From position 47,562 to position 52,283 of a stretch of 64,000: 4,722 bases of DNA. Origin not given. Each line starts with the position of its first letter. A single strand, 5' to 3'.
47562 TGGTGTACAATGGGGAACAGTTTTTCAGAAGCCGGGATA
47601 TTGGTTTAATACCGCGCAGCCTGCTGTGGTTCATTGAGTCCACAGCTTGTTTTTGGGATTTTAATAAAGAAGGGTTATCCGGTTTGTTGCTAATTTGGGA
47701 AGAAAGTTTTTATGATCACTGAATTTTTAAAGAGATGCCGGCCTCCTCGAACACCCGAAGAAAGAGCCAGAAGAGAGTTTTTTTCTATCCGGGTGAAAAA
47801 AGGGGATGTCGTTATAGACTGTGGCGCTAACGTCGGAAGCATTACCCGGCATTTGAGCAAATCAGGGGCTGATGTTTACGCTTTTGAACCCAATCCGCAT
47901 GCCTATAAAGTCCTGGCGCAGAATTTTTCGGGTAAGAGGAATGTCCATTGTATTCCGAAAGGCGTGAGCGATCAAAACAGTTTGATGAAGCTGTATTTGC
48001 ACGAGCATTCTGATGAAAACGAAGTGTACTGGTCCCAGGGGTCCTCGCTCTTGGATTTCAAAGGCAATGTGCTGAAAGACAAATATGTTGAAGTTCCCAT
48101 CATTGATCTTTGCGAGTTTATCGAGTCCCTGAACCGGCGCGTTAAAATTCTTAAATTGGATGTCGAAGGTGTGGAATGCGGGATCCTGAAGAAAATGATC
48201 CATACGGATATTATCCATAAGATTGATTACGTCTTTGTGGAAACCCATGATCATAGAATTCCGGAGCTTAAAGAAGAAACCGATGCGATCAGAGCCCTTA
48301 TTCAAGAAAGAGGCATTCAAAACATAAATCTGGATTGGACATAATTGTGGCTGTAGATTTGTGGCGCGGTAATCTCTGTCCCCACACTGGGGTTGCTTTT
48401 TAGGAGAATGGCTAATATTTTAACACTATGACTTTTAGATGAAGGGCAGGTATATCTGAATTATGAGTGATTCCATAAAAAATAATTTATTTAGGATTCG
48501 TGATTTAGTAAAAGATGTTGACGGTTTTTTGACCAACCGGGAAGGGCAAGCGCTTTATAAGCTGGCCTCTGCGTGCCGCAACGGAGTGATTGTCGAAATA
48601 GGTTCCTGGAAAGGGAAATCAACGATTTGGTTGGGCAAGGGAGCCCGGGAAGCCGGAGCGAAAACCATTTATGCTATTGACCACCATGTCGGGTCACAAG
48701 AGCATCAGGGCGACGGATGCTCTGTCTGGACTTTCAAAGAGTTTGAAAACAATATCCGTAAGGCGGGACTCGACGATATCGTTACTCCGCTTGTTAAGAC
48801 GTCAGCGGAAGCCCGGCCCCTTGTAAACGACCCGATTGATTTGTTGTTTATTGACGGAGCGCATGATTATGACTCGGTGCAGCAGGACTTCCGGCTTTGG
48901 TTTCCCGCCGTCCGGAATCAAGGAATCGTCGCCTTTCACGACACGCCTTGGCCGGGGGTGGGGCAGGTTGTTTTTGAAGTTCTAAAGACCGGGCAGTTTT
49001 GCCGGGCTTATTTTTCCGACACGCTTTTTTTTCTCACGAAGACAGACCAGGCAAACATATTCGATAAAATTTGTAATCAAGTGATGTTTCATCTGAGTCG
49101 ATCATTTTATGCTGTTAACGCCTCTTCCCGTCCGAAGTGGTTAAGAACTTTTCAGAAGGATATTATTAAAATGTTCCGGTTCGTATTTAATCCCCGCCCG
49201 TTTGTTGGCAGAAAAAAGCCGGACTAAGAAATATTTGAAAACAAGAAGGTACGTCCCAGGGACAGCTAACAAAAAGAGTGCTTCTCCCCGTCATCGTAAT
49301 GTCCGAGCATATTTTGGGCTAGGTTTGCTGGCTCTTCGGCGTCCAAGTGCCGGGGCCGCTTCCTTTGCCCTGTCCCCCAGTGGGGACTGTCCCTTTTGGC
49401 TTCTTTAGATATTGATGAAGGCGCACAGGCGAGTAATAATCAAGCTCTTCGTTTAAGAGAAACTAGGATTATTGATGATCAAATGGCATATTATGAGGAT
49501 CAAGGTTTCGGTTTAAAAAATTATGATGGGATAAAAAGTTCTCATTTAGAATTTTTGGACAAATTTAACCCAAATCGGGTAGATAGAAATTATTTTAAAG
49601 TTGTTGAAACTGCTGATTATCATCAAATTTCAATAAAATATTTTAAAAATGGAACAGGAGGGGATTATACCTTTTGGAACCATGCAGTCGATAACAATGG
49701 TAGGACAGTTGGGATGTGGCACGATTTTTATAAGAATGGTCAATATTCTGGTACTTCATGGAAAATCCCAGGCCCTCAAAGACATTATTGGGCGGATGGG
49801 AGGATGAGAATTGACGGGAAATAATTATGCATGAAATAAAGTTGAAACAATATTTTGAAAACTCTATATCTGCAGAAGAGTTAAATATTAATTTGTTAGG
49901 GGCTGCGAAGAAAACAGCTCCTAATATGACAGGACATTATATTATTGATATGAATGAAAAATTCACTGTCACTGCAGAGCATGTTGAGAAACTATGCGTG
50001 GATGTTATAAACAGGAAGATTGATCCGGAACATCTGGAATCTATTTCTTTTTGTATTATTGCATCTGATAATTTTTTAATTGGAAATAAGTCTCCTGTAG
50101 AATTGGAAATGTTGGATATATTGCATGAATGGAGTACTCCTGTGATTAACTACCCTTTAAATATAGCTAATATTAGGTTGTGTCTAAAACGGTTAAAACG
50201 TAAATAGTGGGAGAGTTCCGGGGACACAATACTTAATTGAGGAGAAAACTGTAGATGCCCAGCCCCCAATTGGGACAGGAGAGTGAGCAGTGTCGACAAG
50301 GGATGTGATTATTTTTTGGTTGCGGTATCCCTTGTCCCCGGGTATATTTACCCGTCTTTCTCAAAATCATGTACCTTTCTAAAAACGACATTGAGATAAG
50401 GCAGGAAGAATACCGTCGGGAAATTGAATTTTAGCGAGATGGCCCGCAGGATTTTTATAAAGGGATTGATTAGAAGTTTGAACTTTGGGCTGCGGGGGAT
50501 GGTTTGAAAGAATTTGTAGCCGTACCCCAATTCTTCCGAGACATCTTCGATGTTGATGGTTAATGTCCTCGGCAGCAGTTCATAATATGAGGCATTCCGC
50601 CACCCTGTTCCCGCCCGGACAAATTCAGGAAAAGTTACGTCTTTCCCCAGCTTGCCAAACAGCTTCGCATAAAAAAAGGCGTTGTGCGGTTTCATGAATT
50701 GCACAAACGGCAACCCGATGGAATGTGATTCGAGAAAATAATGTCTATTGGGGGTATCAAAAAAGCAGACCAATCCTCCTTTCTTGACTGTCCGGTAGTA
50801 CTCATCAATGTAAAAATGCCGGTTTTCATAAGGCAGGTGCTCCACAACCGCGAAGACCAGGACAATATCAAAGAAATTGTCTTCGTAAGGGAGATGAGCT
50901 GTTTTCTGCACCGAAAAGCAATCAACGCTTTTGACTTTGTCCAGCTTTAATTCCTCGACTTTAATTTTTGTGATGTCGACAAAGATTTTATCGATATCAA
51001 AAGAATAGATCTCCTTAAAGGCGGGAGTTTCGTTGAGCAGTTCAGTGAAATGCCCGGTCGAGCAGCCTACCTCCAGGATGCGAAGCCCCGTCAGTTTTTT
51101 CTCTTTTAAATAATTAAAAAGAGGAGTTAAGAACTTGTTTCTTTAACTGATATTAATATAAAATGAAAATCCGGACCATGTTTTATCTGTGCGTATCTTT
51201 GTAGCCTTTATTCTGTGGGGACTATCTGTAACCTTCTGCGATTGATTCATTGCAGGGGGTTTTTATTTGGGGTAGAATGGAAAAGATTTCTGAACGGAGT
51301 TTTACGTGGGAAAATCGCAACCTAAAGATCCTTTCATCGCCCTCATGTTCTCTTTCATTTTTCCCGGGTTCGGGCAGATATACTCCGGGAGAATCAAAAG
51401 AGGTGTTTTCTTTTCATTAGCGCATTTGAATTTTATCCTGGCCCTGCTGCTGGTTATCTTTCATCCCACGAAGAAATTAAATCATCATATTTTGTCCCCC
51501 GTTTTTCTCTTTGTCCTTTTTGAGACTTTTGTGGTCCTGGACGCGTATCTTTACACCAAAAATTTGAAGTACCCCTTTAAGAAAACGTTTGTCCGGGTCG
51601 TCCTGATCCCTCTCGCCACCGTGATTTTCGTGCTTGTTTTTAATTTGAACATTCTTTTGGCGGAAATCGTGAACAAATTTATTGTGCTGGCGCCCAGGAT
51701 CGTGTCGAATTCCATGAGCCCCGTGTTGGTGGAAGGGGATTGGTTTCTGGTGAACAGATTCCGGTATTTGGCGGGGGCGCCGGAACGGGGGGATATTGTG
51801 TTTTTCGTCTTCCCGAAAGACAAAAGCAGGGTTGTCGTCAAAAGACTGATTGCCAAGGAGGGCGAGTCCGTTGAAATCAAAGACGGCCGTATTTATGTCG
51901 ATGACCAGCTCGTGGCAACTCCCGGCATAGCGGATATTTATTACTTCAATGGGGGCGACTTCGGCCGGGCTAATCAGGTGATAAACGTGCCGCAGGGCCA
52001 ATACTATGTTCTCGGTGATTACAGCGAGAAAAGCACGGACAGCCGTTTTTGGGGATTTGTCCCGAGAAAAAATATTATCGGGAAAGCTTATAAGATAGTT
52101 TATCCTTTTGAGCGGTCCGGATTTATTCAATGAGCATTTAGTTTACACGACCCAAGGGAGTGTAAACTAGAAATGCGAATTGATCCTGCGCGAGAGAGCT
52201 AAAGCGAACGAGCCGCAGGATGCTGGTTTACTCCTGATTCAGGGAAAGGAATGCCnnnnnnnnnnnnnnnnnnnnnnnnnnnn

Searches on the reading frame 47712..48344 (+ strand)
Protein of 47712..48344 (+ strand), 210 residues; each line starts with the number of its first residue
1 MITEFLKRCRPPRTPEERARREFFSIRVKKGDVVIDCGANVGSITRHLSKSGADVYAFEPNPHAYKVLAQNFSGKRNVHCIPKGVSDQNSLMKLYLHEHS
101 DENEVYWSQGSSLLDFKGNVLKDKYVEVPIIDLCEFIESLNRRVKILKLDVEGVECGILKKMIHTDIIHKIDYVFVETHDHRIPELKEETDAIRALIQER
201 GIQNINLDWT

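Call 14: search_protein_families(library=pfam, proteins=[window:47712-48344:+])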
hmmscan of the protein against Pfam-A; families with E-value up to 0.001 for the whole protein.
window:47712-48344:+ (210 aa): 2 families
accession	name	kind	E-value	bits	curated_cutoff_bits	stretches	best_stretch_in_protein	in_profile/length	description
PF05050.19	Methyltransf_21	-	7.3e-19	69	22.7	1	36-201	1-170/173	Methyltransferase FkbM domain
PF02475.24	TRM5-TYW2_MTfase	-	1.7e-05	25.3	28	1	19-74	25-82/164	TRM5/TYW2 methyltransferase domain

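Call 42: find_encoding_contigs(protein=window:47712-48344:+, flank=3000, max_places=8)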
Protein window:47712-48344:+ (210 aa): 3 contigs read that carry it; 2 places shown.
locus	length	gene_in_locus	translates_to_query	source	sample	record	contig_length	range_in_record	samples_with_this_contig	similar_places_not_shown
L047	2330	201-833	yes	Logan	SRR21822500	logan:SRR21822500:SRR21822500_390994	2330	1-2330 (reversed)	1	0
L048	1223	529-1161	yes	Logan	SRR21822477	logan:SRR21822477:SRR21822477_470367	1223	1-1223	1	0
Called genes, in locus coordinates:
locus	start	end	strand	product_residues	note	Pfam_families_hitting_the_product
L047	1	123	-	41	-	?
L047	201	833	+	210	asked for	PF02475:TRM5-TYW2_MTfase (faint), PF05050:Methyltransf_21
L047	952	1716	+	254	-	PF13578:Methyltransf_24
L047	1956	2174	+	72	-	-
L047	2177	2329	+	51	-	?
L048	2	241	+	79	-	?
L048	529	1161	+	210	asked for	PF02475:TRM5-TYW2_MTfase (faint), PF05050:Methyltransf_21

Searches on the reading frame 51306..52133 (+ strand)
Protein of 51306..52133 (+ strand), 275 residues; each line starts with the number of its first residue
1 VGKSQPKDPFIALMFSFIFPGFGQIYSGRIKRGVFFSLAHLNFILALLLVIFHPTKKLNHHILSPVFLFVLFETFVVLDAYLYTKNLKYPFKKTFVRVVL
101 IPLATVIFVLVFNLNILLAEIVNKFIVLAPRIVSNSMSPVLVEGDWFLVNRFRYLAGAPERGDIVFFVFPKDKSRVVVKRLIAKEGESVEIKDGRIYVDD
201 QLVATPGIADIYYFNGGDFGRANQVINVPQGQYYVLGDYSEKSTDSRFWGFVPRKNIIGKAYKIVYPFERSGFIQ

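Call 14: search_protein_families(library=pfam, proteins=[window:51306-52133:+])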
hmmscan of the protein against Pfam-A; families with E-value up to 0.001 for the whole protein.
window:51306-52133:+ (275 aa): 1 family
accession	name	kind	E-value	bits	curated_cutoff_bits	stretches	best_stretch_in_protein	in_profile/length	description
PF10502.14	Peptidase_S26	-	6.2e-38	130.8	22.9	1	110-264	6-166/168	Signal peptidase, peptidase S26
